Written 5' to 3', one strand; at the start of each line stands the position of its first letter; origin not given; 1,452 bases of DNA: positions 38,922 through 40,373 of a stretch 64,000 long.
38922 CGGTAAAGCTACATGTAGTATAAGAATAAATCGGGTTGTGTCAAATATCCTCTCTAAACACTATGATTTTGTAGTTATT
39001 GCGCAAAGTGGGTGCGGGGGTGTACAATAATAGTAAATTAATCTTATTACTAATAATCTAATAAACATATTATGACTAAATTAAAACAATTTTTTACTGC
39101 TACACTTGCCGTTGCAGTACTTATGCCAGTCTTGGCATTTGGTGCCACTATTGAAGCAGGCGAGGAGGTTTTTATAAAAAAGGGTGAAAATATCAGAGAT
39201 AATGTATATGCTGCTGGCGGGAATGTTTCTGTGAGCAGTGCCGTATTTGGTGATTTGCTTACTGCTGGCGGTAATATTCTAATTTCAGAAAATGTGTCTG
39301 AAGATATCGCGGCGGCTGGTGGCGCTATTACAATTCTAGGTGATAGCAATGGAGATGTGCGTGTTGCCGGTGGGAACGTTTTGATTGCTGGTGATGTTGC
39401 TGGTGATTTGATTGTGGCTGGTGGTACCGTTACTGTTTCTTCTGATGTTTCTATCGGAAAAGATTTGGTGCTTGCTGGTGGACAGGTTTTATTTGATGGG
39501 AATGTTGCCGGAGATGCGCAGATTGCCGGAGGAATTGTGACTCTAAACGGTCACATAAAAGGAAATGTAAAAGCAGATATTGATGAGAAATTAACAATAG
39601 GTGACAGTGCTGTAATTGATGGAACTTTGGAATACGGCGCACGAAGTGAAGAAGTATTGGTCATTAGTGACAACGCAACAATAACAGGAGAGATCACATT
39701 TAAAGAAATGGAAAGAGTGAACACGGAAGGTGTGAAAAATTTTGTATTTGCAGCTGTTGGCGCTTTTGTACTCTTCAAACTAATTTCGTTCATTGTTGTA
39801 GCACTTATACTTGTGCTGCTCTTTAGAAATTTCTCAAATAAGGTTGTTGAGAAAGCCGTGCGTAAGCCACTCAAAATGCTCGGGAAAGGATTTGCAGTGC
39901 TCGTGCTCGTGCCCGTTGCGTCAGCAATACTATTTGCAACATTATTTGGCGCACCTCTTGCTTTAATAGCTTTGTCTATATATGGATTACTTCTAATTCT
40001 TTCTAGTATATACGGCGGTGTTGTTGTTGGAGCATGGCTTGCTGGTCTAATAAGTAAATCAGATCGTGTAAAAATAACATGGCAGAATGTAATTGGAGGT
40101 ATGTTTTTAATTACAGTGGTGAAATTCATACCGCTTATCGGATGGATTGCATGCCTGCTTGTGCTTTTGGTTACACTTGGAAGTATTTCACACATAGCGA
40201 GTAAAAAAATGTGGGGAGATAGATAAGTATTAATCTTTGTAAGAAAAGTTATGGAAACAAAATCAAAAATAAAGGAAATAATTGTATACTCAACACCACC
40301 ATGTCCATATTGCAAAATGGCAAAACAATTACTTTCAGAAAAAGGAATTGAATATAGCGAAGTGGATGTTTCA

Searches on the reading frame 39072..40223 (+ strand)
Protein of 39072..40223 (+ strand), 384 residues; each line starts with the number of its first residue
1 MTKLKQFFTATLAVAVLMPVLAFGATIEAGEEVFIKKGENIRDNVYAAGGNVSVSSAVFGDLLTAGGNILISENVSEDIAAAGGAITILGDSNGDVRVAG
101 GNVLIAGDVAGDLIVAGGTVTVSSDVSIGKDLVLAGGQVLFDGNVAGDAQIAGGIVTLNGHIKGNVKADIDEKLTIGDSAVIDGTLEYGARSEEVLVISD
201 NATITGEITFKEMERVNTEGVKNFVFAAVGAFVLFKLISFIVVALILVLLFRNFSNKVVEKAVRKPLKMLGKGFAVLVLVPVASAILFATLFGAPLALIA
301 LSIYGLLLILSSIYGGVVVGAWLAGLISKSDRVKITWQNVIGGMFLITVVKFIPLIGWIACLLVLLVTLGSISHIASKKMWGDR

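Call 71: search_protein_families(library=pfam, proteins=[window:39072-40223:+], max_evalue=0.001)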
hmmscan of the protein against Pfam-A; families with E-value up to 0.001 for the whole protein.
window:39072-40223:+ (384 aa): 1 family
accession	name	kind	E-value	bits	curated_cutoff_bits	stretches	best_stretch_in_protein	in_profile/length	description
PF04519.19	Bactofilin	-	0.00021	21.9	27.9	0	93-186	10-97/98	Polymer-forming cytoskeletal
